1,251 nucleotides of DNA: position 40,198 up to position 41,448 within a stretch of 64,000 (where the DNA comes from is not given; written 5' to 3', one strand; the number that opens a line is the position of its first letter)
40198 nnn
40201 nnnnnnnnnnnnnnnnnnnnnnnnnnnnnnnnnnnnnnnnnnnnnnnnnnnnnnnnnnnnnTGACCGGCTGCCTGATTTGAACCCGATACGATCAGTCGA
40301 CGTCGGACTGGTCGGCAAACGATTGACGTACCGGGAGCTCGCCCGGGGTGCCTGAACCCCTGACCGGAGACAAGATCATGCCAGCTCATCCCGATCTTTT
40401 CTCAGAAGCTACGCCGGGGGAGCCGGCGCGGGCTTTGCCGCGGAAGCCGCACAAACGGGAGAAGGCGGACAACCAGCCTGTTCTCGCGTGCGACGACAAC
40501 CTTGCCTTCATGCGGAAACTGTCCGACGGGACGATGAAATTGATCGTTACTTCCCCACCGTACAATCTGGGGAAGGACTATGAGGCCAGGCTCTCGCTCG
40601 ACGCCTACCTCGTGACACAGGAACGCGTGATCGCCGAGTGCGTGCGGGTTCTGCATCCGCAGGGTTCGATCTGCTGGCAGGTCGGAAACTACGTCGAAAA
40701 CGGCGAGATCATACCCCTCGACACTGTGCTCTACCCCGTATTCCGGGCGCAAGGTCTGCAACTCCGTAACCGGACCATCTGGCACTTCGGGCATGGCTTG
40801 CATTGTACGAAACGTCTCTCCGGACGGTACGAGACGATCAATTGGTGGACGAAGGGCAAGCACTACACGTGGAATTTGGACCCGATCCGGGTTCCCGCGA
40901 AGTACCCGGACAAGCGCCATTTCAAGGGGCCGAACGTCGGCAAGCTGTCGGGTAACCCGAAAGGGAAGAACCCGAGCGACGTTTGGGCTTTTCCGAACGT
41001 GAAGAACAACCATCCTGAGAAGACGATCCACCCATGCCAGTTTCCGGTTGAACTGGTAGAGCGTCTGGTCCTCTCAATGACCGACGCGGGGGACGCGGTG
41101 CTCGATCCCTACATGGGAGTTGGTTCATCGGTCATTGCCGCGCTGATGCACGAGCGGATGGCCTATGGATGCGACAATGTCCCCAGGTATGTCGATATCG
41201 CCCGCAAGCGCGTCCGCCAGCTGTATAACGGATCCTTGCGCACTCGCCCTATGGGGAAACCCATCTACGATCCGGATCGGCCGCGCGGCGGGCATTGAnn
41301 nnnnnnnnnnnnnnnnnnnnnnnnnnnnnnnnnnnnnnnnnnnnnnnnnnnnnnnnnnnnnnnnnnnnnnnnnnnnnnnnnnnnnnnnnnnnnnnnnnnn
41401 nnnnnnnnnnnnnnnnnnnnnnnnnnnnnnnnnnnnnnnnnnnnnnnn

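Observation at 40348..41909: Type II R-M module with the endonuclease frame stopped by an in-frame TGA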

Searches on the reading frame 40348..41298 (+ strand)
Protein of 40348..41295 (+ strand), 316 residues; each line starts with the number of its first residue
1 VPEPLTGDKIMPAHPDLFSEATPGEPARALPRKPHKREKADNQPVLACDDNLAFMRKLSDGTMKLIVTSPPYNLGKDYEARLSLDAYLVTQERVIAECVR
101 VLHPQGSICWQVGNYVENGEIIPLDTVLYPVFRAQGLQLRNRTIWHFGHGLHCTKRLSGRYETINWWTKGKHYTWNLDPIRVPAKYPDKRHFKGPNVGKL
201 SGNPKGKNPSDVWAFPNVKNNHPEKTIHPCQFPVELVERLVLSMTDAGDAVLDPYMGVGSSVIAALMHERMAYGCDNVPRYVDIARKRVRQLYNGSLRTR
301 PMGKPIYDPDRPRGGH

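Call 4: search_protein_families(library=pfam, proteins=[window:40348-41295:+], max_evalue=1)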
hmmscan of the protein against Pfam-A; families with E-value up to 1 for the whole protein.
window:40348-41295:+ (316 aa): 4 families
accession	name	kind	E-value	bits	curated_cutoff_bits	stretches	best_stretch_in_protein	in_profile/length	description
PF01555.25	N6_N4_Mtase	-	1.3e-47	163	26.7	1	64-286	2-220/221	DNA methylase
PF08241.18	Methyltransf_11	-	0.038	15.1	21.2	0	90-108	75-93/95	Methyltransferase domain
PF13649.12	Methyltransf_25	-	0.077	14.1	27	0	252-291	2-43/97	Methyltransferase domain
PF09176.16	Mpt_N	-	0.25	11.9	27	0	274-301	11-38/81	Methylene-tetrahydromethanopterin dehydrogenase, N-terminal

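Call 12: find_encoding_contigs(protein=window:40378-41298:+, flank=6000, max_places=8)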
Protein window:40378-41298:+ (306 aa): no gene with exactly this product is on record in the collection.

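Call 14: find_homologous_proteins(query=window:40378-41295:+)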
Query window:40378-41295:+ (306 aa): 8000 proteins with E <= 0.001 among 8000 candidates; the best 120 are listed.
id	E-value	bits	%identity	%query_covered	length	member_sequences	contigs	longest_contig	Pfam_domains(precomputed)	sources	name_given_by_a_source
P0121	1.7e-215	732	100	100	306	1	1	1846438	PF01555.25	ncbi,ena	-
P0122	8.7e-171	585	80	99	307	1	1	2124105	PF01555.25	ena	-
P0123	1.0e-166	572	79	98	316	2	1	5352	PF01555.25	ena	-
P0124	2.9e-165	567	79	98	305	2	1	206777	PF01555.25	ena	-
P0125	2.4e-164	564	78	98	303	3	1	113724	PF01555.25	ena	-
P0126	2.9e-164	564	78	98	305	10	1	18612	PF01555.25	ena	-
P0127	2.9e-163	561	78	98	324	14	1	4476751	PF01555.25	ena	-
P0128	5.2e-163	560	77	100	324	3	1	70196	PF01555.25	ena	-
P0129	7.5e-163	559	81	92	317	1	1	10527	PF01555.25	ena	-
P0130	1.4e-162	558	84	89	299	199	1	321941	PF01555.25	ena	-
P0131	1.5e-162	558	78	98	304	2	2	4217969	PF01555.25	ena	-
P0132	2.0e-162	558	77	100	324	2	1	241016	PF01555.25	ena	-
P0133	2.1e-162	558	82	92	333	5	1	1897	PF01555.25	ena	-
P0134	4.5e-162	557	77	98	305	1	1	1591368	PF01555.25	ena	-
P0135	1.1e-161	555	77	98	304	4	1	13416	PF01555.25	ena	-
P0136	1.3e-161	555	76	97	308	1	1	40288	PF01555.25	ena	-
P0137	1.9e-161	555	76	100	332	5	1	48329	PF01555.25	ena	-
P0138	2.3e-161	554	81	91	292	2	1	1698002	PF01555.25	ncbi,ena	-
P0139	2.3e-161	554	82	92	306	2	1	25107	PF01555.25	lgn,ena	-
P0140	2.6e-161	554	77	98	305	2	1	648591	PF01555.25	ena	-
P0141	3.5e-161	554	82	92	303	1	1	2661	PF01555.25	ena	-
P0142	3.5e-161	554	82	92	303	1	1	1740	PF01555.25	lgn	-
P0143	5.6e-161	553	83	90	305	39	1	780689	PF01555.25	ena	-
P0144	5.7e-161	553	82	90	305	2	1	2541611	PF01555.25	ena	-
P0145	6.8e-161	553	79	97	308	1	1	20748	PF01555.25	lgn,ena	-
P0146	7.3e-161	553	79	93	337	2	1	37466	PF01555.25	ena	-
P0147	8.4e-161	552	81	92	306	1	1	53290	PF01555.25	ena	-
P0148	9.7e-161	552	77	99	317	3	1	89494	PF01555.25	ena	-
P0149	1.3e-160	552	79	97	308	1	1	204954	PF01555.25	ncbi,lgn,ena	-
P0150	1.3e-160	552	77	98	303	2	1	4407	PF01555.25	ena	-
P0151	1.5e-160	552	79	94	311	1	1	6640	PF01555.25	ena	-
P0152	1.7e-160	551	76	99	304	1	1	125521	PF01555.25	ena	-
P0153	2.1e-160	551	79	93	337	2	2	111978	PF01555.25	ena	-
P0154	2.1e-160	551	79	93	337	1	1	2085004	PF01555.25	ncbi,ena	-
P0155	2.6e-160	551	81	91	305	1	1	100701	PF01555.25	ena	-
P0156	3.9e-160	550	80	92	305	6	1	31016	PF01555.25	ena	-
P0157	4.3e-160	550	81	92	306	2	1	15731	PF01555.25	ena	-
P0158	4.4e-160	550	77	96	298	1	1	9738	PF01555.25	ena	-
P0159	4.5e-160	550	76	98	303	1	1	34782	PF01555.25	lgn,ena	-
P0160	4.6e-160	550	84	89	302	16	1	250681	PF01555.25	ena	-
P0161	4.6e-160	550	75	99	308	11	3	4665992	PF01555.25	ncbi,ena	-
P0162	5.0e-160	550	79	93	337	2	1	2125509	PF01555.25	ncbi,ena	-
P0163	5.2e-160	550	81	91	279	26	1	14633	PF01555.25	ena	-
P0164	5.5e-160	550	77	98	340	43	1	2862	PF01555.25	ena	-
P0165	5.9e-160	550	83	90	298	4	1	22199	PF01555.25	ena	-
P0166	6.1e-160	550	76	98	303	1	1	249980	PF01555.25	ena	-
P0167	7.4e-160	549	75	100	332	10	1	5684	PF01555.25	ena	-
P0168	8.5e-160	549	76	98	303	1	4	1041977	PF01555.25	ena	-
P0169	9.5e-160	549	76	99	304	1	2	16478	PF01555.25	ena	-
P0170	9.5e-160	549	82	89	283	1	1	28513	PF01555.25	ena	-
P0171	1.2e-159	549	77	98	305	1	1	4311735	PF01555.25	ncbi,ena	-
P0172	1.2e-159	549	76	98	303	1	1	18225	PF01555.25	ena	-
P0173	1.2e-159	549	82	90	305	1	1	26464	PF01555.25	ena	-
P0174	1.6e-159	548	76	98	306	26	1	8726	PF01555.25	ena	-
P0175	1.6e-159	548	77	97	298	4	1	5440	PF01555.25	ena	-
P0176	1.7e-159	548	82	91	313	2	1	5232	PF01555.25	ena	-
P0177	2.2e-159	548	78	97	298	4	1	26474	PF01555.25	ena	-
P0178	2.3e-159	548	76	98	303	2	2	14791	PF01555.25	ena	-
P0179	2.8e-159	548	81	91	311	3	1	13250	PF01555.25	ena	-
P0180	4.0e-159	547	79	92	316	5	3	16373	PF01555.25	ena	-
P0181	4.3e-159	547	83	89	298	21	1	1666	PF01555.25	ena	-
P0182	4.4e-159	547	78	97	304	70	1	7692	PF01555.25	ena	-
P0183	5.6e-159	546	82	90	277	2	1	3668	PF01555.25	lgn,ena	-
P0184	6.4e-159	546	76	98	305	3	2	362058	PF01555.25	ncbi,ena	-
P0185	7.6e-159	546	83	89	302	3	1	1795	PF01555.25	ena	-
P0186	8.6e-159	546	78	94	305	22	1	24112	PF01555.25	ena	-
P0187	9.1e-159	546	76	96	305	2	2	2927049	PF01555.25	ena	-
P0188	9.8e-159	546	77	97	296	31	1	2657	PF01555.25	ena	-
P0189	1.1e-158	546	76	100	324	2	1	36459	PF01555.25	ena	-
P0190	1.1e-158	546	83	89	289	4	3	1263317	PF01555.25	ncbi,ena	-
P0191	1.2e-158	545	76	96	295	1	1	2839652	PF01555.25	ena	-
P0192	1.5e-158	545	78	94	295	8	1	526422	PF01555.25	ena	-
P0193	1.8e-158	545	78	97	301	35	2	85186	PF01555.25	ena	-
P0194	1.9e-158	545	80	90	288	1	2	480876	PF01555.25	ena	-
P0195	2.6e-158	544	80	90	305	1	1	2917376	PF01555.25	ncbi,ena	-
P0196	2.7e-158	544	82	89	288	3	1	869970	PF01555.25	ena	-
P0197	2.9e-158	544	76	96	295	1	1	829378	PF01555.25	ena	-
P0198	3.1e-158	544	81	89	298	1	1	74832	PF01555.25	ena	-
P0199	4.4e-158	544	82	89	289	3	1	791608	PF01555.25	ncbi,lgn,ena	-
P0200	4.6e-158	543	81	91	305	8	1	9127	PF01555.25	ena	-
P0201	4.6e-158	543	78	92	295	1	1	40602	PF01555.25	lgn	-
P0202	4.8e-158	543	78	94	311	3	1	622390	PF01555.25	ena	-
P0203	5.1e-158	543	76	96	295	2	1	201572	PF01555.25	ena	-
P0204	5.1e-158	543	80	90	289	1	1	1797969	PF01555.25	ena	-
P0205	5.4e-158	543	76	95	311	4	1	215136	PF01555.25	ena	-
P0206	6.1e-158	543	75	97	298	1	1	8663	PF01555.25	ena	-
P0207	6.3e-158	543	81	91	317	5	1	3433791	PF01555.25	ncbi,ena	-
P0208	7.5e-158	543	80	90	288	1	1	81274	PF01555.25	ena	-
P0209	7.6e-158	543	81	89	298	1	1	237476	PF01555.25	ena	-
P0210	7.9e-158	543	76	96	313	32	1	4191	PF01555.25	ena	-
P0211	9.0e-158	543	80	91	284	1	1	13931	PF01555.25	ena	-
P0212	9.3e-158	542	75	98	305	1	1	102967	PF01555.25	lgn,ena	-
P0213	1.3e-157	542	79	90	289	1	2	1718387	PF01555.25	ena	-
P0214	1.7e-157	542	76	98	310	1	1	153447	PF01555.25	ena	-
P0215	1.9e-157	541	78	97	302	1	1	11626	PF01555.25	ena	-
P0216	2.1e-157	541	74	99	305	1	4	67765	PF01555.25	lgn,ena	-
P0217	2.4e-157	541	80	90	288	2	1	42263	PF01555.25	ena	-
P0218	2.5e-157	541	79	92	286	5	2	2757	PF01555.25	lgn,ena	-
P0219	3.0e-157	541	78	93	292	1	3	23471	PF01555.25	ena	-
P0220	4.0e-157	540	76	98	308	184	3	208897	PF01555.25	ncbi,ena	-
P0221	4.0e-157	540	78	92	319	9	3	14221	PF01555.25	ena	-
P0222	4.1e-157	540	80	90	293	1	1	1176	PF01555.25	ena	-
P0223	4.2e-157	540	78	93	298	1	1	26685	PF01555.25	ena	-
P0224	4.5e-157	540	80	90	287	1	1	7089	PF01555.25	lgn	-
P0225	4.7e-157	540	76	98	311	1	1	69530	PF01555.25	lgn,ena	-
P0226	4.8e-157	540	78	95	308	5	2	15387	PF01555.25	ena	-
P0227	4.8e-157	540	79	92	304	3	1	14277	PF01555.25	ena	-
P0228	5.8e-157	540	81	89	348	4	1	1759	PF01555.25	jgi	jgi:adenine-specific DNA-methyltransferase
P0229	5.8e-157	540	79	91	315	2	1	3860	PF01555.25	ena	-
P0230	6.7e-157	540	82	89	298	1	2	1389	PF01555.25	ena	-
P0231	7.2e-157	540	79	91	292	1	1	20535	PF01555.25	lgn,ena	-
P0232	7.5e-157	540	79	91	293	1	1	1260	PF01555.25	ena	-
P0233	7.8e-157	539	81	89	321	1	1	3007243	PF01555.25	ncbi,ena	-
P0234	8.7e-157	539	80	89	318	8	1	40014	PF01555.25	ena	-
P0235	9.0e-157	539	81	89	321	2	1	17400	PF01555.25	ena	-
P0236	9.5e-157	539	81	90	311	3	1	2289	PF01555.25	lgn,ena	-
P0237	9.7e-157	539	78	91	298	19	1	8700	PF01555.25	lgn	-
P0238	9.9e-157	539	75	97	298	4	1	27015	PF01555.25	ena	-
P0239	1.1e-156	539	81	89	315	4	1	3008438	PF01555.25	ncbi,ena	-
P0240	1.1e-156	539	79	91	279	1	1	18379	PF01555.25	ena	-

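Call 15: search_protein_families(library=ncbifam, proteins=[window:40378-41295:+], max_evalue=0.01)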
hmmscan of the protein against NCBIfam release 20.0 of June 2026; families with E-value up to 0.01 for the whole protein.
window:40378-41295:+ (306 aa): 4 families
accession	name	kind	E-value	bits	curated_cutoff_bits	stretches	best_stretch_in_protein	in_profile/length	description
NF008572.0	PRK11524.1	equivalog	3.5e-31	108.4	292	1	30-281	11-258/294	adenine-specific DNA-methyltransferase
NF050803.1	DnaMtaseCcrMCaul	equivalog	1.1e-16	60.6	830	1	208-282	177-250/350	adenine-specific DNA-methyltransferase CcrM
NF010253.0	PRK13699.1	subfamily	1.3e-10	41.4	244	1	200-282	131-208/226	DNA methyltransferase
TIGR01177.1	TIGR01177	hypoth_equivalog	0.0011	18.3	316.55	0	232-267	177-212/330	TIGR01177 family methyltransferase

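Call 16: find_encoding_contigs(protein=P0121, flank=4000, max_places=6)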
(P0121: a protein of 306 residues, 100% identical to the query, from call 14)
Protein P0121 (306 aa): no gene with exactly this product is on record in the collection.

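Call 17: find_encoding_contigs(protein=P0122, flank=6000, max_places=4)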
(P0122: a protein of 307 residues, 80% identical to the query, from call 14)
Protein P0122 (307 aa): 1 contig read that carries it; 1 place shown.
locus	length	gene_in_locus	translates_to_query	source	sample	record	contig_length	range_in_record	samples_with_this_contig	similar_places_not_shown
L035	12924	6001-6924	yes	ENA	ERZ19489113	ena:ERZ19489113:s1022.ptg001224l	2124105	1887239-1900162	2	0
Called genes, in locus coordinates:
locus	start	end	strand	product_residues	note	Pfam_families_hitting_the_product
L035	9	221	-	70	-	-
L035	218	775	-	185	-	PF06414:Zeta_toxin (faint), PF13671:AAA_33 (weak)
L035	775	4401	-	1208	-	PF01381:HTH_3 (weak), PF13560:HTH_31 (weak), PF00176:SNF2-rel_dom, PF00270:DEAD (weak), PF04851:ResIII, PF00271:Helicase_C, PF13020:NOV_C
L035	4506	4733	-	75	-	-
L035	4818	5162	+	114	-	PF13975:gag-asp_proteas (faint)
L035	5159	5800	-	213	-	PF04233:Phage_Mu_F (weak), PF00155:Aminotran_1_2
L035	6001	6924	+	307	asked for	PF01555:N6_N4_Mtase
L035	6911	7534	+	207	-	PF09195:Endonuc-BglII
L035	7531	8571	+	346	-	PF00753:Lactamase_B, PF00581:Rhodanese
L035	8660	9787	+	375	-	PF00296:Bac_luciferase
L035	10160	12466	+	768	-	PF03050:DDE_Tnp_IS66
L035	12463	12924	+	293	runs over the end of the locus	PF14236:DruA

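Call 31: find_related_loci(query=window:40378-41295:+, collection=metagenome_contigs, flank=2500)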
Query window:40378-41295:+ (306 aa) in metagenome_contigs; peptide patterns used: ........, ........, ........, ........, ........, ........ (x = any residue, [..] = any of these).
583 stretches matched a pattern; 512 encode a relative of the query (tblastn E <= 1e-3); the best 80 are kept; 80 distinct loci.
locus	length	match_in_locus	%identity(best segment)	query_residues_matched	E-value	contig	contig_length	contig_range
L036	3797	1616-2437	82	33-306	1e-163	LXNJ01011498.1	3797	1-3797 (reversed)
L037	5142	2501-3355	74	10-306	3e-152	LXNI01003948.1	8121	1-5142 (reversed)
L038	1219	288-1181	73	7-306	2e-166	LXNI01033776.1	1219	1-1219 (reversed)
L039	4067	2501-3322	76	33-306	2e-150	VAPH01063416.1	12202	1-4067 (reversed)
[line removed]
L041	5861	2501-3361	70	22-306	8e-148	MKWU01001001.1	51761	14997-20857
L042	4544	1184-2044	70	22-306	1e-149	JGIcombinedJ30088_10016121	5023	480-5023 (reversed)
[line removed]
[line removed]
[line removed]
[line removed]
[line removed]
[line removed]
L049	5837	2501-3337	73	28-306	1e-141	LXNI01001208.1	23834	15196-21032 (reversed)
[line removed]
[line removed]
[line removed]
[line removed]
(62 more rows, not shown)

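Call 34: search_solved_structures(query=window:40378-41295:+, max_evalue=0.001)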
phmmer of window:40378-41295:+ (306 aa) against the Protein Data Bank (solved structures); distinct sequences matched with E-value up to 0.001: 11.
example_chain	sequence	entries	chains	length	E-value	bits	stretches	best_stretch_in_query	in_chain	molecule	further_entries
1nw8_A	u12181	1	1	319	3.3e-29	105.2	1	40-286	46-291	MODIFICATION METHYLASE RSRI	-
1eg2_A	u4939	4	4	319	4.8e-29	104.6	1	40-286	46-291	MODIFICATION METHYLASE RSRI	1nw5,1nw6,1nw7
8urk_A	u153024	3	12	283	3.2e-25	92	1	9-282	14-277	Methyltransferase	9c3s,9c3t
9c3u_A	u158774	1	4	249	1.9e-24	89.5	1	44-281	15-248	Methyltransferase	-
1g60_A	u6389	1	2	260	1e-18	70.6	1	44-281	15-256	Adenine-specific Methyltransferase MboIIA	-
2zie_A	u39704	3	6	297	2.1e-16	63.1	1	46-281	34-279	Putative modification methylase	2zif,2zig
8s9n_A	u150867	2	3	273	1.9e-12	50.1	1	206-278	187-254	DNA cytosine-N4 methyltransferase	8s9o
8s9m_A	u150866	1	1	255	2.2e-12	49.8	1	207-278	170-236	DNA cytosine-N4 methyltransferase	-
6pbd_A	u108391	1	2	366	5.2e-10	42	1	209-282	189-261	Modification methylase CcrMI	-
5hek_A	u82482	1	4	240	1.6e-07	33.8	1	213-280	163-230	Adenine specific DNA methyltransferase (DpnA)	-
5hfj_A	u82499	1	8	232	2.1e-07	33.5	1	213-280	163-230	Adenine specific DNA methyltransferase (DpnA)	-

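Call 35: search_dna_similar(query=window:40378-41295:+, collection=plasmids, mode=protein, max_rows=10)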
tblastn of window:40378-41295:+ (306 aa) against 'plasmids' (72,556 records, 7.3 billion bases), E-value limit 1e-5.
Records with a match: 281; places in all: 299; records where one place covers at least 80% of the query: 102.
Best place of each record, by identity: 60-80% 3; <60% 278.
By first word of the organism name: Xanthomonas 30; Klebsiella 26; Ralstonia 21; Escherichia 18; Acinetobacter 8; Lactiplantibacillus 8; Aeromonas 8; Enterobacter 7; Sinorhizobium 7; Sphingobium 6; and 83 more.
By predicted mobility (MOB-suite, as given by PLSDB): non-mobilizable 153; mobilizable 82; conjugative 46.
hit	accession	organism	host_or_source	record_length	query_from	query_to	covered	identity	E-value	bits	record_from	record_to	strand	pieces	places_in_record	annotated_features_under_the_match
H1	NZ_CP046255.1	Sphingobium sp. CAP-1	cell culture,activated sludge of ...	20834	27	306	92%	67.9%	5e-128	409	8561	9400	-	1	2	site-specific DNA-methyltransferase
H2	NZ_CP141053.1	Paracoccus denitrificans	-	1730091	17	300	93%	63.4%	2e-120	387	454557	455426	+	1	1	none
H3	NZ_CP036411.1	Komagataeibacter saccharivorans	whole organism,fruit fly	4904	27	265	78%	68.2%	2e-114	368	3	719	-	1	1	none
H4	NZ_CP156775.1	Acinetobacter sp. ANC 7970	cattle,whole organism,cattle feces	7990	36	299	86%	55.8%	2e-99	326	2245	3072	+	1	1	site-specific DNA-methyltransferase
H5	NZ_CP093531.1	Shinella zoogloeoides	-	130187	2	279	91%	50.3%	1e-83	281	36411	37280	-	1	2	site-specific DNA-methyltransferase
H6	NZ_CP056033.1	Spirosoma sp. KUDC1026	Campeiostachys tsukushiensis,cell ...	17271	30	299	88%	51.8%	6e-94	311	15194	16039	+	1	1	site-specific DNA-methyltransferase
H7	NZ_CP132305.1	Shinella sumterensis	Homo sapiens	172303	26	293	88%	51.1%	3e-83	280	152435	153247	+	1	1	site-specific DNA-methyltransferase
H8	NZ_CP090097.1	Neorhizobium galegae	Galega,Cell culture,Plant nodule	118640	45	281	77%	56.5%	4e-84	283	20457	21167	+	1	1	site-specific DNA-methyltransferase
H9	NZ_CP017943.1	Phyllobacterium zundukense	Oxytropis triphylla,cell culture,root ...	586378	40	304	87%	48.8%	5e-83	280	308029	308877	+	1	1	site-specific DNA-methyltransferase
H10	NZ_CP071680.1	Rhizobium ruizarguesonis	lentil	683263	36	300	87%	47.5%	4e-77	262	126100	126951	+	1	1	site-specific DNA-methyltransferase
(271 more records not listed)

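Call 38: search_protein_families(library=padloc, proteins=[window:40378-41295:+], max_evalue=0.001)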
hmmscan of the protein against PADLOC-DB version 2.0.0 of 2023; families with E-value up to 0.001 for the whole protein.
window:40378-41295:+ (306 aa): 56 families (the best 25 are shown)
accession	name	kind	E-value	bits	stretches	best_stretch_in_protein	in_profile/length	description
PDLC03230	MTase_II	-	1.3e-77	259.5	1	39-277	41-280/360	Type II methyltransferase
PDLC03299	MTase_II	-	3e-71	238.3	1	28-299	9-279/296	Type II methyltransferase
PDLC03353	MTase_II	-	9.8e-38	128.2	1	39-284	15-254/260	Type II methyltransferase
PDLC03371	MTase_II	-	1.8e-35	120.8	1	31-282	8-255/260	Type II methyltransferase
PDLC03320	MTase_II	-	2.1e-35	120.3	1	28-285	27-280/289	Type II methyltransferase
PDLC03350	MTase_II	-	5.3e-32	109.5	1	43-281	66-297/312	Type II methyltransferase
PDLC03387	MTase_II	-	3.9e-30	103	2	122-282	135-278/289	Type II methyltransferase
PDLC03327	MTase_II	-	8.3e-30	102.1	1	38-284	44-289/319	Type II methyltransferase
PDLC03300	MTase_II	-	3.5e-22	76.8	1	76-280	85-277/302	Type II methyltransferase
PDLC03260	MTase_II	-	4.8e-22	76.4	2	201-283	233-311/349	Type II methyltransferase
PDLC03265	MTase_II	-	1.9e-19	68.3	2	200-283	252-332/333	Type II methyltransferase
PDLC03339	MTase_II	-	2.9e-19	67.1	1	195-281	187-273/399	Type II methyltransferase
PDLC03252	MTase_II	-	5.8e-19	66.6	2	124-282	216-356/365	Type II methyltransferase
PDLC03238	MTase_II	-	1.3e-18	65.3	1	39-266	129-352/428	Type II methyltransferase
PDLC03714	oMTase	-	2.1e-18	64.7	1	39-281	9-259/279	orphan methyltransferase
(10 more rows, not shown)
